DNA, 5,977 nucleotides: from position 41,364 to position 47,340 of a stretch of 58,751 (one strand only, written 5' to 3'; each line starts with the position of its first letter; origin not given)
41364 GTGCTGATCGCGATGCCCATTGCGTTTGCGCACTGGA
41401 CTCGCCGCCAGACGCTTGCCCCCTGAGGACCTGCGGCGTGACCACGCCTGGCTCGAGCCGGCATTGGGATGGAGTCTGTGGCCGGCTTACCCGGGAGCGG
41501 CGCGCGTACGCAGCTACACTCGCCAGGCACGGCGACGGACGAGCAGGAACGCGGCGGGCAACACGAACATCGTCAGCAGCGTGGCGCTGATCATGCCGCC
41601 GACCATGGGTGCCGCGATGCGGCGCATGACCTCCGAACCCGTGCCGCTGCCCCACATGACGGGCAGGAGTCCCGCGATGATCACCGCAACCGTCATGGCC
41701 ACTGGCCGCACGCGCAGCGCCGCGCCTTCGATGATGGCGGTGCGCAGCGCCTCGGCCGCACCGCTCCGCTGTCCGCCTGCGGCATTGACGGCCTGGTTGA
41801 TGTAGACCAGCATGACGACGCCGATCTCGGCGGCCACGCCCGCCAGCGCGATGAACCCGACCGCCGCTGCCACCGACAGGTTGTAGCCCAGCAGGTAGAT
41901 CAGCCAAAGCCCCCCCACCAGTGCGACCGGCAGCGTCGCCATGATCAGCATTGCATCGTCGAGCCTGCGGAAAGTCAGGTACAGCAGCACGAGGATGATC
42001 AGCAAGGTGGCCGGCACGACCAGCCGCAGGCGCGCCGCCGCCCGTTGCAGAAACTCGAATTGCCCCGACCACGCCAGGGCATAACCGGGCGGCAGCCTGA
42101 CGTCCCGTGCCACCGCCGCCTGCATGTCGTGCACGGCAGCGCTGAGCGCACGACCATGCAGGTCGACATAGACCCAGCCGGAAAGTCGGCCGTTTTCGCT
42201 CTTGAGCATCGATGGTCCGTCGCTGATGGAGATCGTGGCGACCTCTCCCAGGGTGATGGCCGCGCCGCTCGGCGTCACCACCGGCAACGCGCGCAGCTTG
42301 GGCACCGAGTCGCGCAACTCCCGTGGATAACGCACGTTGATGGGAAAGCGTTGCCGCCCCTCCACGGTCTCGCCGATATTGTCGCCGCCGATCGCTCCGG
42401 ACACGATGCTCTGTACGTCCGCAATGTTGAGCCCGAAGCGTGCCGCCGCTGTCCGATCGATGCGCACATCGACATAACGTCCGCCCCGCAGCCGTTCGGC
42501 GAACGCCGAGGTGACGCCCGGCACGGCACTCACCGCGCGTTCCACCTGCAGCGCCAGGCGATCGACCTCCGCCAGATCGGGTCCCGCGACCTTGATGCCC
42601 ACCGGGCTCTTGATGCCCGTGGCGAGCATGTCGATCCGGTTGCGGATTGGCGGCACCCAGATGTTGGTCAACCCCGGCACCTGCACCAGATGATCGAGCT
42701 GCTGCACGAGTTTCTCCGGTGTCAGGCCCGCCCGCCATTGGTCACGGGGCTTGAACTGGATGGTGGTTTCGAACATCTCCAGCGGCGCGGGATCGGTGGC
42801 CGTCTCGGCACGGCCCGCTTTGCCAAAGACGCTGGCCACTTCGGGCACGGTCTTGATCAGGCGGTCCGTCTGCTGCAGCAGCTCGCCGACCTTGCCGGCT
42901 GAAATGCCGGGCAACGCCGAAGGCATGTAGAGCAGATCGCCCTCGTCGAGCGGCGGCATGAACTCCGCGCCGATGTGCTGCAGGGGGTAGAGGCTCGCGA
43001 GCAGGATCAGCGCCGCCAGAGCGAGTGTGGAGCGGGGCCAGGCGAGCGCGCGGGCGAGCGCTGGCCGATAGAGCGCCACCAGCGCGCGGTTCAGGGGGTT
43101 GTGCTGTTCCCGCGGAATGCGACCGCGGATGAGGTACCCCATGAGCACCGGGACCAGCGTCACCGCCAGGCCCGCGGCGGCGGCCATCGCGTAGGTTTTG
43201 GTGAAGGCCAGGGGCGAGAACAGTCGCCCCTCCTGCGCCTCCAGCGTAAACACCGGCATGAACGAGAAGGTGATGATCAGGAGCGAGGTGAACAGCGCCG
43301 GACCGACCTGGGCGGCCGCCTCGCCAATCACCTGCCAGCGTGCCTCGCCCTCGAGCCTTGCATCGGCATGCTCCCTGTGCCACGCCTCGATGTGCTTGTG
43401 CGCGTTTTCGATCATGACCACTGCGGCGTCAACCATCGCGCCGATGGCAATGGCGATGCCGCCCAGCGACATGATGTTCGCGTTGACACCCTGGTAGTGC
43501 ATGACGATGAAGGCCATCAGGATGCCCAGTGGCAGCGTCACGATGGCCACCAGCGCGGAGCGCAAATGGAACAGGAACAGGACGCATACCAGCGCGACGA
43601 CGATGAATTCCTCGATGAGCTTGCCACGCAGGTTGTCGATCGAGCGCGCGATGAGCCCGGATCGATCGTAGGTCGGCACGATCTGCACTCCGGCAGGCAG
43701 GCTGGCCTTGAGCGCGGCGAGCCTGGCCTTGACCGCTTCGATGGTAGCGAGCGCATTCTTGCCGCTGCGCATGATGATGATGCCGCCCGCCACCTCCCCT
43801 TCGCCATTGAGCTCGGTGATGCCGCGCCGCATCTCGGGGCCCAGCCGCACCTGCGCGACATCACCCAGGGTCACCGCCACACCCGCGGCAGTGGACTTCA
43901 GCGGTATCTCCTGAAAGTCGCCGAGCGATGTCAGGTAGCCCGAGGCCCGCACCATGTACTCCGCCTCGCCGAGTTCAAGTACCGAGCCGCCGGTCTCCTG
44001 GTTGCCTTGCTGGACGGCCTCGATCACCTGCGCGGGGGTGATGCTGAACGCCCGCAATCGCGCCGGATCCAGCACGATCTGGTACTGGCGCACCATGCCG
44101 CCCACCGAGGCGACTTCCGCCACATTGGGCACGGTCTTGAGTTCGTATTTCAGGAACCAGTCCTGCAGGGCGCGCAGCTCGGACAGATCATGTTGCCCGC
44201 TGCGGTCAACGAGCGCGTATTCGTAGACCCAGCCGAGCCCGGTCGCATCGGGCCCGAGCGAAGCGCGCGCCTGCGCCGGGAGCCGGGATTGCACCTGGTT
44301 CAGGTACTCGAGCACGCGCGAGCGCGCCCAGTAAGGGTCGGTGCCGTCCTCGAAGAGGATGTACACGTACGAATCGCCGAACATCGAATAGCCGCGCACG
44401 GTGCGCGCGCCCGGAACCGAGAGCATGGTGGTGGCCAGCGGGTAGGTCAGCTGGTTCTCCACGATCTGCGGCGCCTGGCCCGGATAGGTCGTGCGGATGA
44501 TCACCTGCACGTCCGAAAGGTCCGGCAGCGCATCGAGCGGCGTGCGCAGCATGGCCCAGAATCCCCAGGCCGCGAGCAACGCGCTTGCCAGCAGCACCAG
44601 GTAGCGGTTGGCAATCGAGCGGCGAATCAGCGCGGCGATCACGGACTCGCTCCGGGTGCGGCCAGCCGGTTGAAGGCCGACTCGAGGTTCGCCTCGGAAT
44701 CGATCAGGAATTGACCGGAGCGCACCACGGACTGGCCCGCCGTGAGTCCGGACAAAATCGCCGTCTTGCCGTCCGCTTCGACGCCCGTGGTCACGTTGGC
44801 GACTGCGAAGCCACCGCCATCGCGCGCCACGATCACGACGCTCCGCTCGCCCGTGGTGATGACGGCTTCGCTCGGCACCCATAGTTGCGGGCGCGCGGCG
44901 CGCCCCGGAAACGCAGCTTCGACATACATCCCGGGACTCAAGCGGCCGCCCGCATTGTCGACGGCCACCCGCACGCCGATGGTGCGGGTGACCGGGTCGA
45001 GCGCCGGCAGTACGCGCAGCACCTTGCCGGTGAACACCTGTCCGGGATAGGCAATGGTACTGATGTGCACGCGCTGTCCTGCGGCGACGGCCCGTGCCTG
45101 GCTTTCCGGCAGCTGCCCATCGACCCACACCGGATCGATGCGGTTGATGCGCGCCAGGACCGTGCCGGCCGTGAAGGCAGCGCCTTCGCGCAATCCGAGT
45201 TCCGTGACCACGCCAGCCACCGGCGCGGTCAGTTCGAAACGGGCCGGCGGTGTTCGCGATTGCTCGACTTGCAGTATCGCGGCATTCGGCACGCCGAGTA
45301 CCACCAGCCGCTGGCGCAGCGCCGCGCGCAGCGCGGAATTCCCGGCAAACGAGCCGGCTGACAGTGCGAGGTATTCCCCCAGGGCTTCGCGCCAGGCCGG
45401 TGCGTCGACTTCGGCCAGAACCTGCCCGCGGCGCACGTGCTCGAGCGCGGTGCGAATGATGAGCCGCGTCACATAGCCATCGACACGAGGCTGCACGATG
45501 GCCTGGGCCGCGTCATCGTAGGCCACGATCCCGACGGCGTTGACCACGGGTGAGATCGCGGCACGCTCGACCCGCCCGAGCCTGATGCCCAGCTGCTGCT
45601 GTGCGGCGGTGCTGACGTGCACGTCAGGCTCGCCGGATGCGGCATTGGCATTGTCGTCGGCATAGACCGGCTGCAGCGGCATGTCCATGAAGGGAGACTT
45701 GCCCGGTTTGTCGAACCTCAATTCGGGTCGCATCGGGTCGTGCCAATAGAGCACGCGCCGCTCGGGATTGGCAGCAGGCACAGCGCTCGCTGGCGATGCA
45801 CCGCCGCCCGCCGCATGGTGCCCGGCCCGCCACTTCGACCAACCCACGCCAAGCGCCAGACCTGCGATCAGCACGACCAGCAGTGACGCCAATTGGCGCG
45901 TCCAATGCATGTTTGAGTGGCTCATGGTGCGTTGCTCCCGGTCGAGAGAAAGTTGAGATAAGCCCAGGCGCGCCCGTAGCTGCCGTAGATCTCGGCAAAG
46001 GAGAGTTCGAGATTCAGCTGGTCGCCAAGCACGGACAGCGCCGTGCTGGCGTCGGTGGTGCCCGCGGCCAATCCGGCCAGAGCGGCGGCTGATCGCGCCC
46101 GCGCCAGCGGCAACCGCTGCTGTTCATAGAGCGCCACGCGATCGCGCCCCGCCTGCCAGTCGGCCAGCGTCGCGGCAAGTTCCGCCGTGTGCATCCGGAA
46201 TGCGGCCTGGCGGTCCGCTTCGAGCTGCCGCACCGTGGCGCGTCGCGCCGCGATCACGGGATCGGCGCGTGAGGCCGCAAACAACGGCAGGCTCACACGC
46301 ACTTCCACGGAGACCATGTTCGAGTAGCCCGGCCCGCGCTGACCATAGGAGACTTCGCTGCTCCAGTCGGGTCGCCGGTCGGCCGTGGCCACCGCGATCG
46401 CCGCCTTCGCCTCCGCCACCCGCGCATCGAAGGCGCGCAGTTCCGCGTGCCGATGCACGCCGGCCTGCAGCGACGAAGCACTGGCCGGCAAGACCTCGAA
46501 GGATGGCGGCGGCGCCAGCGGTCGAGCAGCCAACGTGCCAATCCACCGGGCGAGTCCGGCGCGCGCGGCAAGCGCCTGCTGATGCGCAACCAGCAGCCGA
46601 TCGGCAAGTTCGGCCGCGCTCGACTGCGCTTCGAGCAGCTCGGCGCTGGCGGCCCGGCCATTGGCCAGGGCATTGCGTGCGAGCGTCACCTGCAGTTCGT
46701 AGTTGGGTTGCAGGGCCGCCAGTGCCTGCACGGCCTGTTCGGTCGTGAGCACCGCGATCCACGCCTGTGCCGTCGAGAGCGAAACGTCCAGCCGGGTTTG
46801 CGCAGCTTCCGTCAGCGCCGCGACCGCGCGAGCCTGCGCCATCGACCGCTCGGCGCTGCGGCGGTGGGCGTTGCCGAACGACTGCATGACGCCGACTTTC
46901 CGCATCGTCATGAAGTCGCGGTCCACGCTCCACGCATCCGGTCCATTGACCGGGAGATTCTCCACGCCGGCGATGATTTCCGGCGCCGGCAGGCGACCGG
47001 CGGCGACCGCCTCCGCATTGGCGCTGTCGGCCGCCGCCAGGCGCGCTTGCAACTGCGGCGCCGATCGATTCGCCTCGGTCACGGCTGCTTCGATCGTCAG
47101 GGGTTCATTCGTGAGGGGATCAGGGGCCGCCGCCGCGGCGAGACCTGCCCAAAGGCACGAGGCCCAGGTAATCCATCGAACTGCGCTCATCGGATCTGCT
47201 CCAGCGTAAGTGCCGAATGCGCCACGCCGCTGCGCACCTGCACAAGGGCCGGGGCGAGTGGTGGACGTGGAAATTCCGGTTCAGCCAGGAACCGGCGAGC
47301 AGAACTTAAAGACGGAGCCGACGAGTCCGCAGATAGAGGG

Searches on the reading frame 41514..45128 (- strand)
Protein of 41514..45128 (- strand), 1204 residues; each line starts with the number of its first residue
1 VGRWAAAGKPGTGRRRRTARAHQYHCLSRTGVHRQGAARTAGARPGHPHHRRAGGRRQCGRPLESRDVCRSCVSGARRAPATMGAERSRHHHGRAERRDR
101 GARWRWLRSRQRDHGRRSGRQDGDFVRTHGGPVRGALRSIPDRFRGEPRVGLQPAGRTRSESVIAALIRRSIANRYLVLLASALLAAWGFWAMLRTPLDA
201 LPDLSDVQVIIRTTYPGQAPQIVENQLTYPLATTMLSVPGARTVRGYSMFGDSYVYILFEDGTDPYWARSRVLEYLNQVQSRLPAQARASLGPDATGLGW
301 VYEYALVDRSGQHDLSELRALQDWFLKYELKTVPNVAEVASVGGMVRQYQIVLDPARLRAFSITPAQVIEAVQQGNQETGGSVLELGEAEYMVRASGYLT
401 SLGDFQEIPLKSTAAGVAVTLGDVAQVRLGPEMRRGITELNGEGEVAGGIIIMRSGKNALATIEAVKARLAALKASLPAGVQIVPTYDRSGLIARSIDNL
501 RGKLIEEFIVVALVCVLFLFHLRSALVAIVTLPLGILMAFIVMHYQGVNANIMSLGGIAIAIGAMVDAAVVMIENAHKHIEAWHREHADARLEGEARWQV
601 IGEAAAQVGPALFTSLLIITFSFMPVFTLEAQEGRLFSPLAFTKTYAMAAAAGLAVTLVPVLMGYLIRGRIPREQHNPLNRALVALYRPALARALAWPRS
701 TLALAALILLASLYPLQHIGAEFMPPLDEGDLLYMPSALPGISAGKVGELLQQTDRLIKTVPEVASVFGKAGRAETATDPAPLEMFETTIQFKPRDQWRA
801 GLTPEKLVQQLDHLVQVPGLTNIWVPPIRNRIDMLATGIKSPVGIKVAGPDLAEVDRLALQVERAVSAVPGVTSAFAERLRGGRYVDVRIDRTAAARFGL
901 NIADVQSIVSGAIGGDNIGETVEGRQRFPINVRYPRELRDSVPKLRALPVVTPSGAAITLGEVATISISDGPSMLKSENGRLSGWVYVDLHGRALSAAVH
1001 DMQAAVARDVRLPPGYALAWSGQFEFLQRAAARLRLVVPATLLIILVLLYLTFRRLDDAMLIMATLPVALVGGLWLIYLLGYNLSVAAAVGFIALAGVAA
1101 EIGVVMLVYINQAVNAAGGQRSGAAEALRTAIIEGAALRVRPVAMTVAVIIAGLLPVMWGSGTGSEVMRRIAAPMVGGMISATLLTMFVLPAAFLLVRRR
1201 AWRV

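Call 11: search_protein_families(library=pfam, proteins=[window:41514-45128:-], max_evalue=0.00001)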
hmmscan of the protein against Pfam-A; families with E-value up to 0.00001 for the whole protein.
window:41514-45128:- (1204 aa): 1 family
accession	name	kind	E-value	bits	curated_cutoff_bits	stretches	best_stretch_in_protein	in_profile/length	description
PF00873.25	ACR_tran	-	1.5e-230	768.3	28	1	168-1198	2-1021/1021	AcrB/AcrD/AcrF family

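Call 14: search_protein_families(library=ncbifam, proteins=[window:41514-44642:-], max_evalue=1e-10)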
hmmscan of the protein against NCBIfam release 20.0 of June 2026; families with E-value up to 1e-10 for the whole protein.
window:41514-44642:- (1042 aa): 11 families
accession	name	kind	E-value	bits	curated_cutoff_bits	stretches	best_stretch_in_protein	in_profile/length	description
TIGR00914.1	2A0601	subfamily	0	1318.9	701.45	1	1-1039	1-1039/1051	CusA/CzcA family heavy metal efflux RND transporter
NF033617.1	RND_permease_2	subfamily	8.6e-138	460.9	1250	1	16-1036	11-1008/1009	multidrug efflux RND transporter permease subunit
NF000282.2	RND_permease_1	subfamily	5.7e-112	375.5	1250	1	20-1037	15-1029/1029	multidrug efflux RND transporter permease subunit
TIGR00915.1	2A0602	subfamily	2.6e-95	320.3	940.35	1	20-1038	16-1031/1050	efflux RND transporter permease subunit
NF007133.0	PRK09579.1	equivalog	2.1e-78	263.9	1763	2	13-610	11-598/1017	multidrug efflux RND transporter permease subunit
NF007905.0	PRK10614.1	equivalog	3.2e-76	256.8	1774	1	3-1038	5-1011/1025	multidrug efflux RND transporter permease subunit MdtC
NF007131.0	PRK09577.1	equivalog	7.2e-69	232.6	1768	1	21-1037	17-1024/1045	multidrug efflux RND transporter permease subunit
NF007842.1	PRK10555.1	equivalog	7.2e-67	226.1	1854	2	20-515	16-507/1036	multidrug efflux RND transporter permease AcrD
NF007798.0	PRK10503.1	equivalog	1.2e-64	218.4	1584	1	8-1039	19-1026/1040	MdtB/MuxB family multidrug efflux RND transporter permease subunit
NF000037.1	RND_perm_OqxB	exception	1.8e-59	201.6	2200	2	18-507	16-501/1050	multidrug efflux RND transporter permease subunit OqxB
NF011706.2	PRK15127.1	equivalog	1.8e-57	195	2150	2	22-506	19-498/1049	multidrug efflux RND transporter permease subunit AcrB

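Call 74: search_solved_structures(query=window:41514-44642:-, max_evalue=1e-50)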
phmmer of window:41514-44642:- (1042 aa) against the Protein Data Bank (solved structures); distinct sequences matched with E-value up to 1e-50: 79 (the best 60 are shown).
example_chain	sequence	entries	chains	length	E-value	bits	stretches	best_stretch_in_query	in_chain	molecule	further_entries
3t51_A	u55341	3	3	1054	0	1527.8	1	1-1036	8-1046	Cation efflux system protein CusA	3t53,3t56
3k07_A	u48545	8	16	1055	0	1527.8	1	1-1036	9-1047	Cation efflux system protein cusA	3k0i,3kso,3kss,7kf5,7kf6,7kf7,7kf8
3ne5_A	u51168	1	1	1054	0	1526.8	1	4-1036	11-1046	Cation efflux system protein cusA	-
4dop_A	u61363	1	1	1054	0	1524.7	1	1-1036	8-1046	Cation efflux system protein CusA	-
4dnr_A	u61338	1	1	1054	0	1524.2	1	1-1036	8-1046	Cation efflux system protein CusA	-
4dnt_A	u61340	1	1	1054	0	1523.6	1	1-1036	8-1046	Cation efflux system protein CusA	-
4k0e_A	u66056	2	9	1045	1.3e-163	549.5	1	2-1039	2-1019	Heavy metal cation tricomponent efflux pump ZneA(CzcA-like)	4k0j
7b8p_A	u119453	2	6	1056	4.5e-68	233.3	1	21-1035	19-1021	Efflux pump membrane transporter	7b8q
6ows_A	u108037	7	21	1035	4.6e-68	233.3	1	21-1035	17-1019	Efflux pump membrane transporter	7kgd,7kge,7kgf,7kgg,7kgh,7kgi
9e9f_B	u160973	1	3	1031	6.4e-64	219.5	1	18-1037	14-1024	Efflux pump membrane transporter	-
8z1u_A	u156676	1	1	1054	2e-63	217.9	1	18-1037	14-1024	Efflux pump membrane transporter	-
8f3e_A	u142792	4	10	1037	3.3e-63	217.2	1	19-1038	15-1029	Efflux pump membrane transporter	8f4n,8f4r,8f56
7m4p_A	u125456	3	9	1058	1.5e-62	215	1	23-1036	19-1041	Efflux pump membrane transporter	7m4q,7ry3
7cz9_A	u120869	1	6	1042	3.7e-62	213.7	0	18-508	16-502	Efflux pump membrane transporter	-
8zxs_A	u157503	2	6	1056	3.9e-62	213.6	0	18-508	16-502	Efflux pump membrane transporter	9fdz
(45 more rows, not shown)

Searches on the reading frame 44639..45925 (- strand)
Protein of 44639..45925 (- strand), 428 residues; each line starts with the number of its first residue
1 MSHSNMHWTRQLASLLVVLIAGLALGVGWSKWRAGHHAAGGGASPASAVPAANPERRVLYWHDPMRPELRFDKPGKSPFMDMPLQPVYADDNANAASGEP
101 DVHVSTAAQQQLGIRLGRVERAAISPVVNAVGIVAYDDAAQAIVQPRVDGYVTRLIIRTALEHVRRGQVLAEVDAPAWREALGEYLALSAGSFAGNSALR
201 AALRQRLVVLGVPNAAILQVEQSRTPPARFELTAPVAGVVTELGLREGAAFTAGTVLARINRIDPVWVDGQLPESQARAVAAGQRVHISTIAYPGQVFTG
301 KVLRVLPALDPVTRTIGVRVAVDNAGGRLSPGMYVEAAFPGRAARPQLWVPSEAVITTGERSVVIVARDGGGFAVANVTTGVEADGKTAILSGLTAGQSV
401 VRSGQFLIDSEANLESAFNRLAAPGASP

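Call 10: search_protein_families(library=pfam, proteins=[window:44639-45925:-], max_evalue=0.00001)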
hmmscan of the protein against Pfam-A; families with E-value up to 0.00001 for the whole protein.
window:44639-45925:- (428 aa): 4 families
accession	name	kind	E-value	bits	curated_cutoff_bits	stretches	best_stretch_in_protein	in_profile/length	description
PF16576.10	HlyD_D23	-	2.1e-59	200.9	30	1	124-335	2-214/214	Barrel-sandwich domain of CusB or HlyD membrane-fusion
PF13437.12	HlyD_3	-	4.1e-19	69.7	22.2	1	232-331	2-105/106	HlyD family secretion protein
PF19335.5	HMBD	-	6.8e-07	29.6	23.6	1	60-87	1-28/28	Heavy metal binding domain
PF16572.11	HlyD_D4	-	9e-06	25.9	26.4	0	170-223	1-52/55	Long alpha hairpin domain of cation efflux system protein, CusB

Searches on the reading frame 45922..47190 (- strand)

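Call 10: search_protein_families(library=pfam, proteins=[window:45922-47190:-], max_evalue=0.00001)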
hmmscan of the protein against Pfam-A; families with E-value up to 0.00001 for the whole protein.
window:45922-47190:- (422 aa): 1 family
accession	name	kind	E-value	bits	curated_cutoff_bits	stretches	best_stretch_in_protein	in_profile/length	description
PF02321.23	OEP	-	3.5e-33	115.4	22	2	34-218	2-187/187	Outer membrane efflux protein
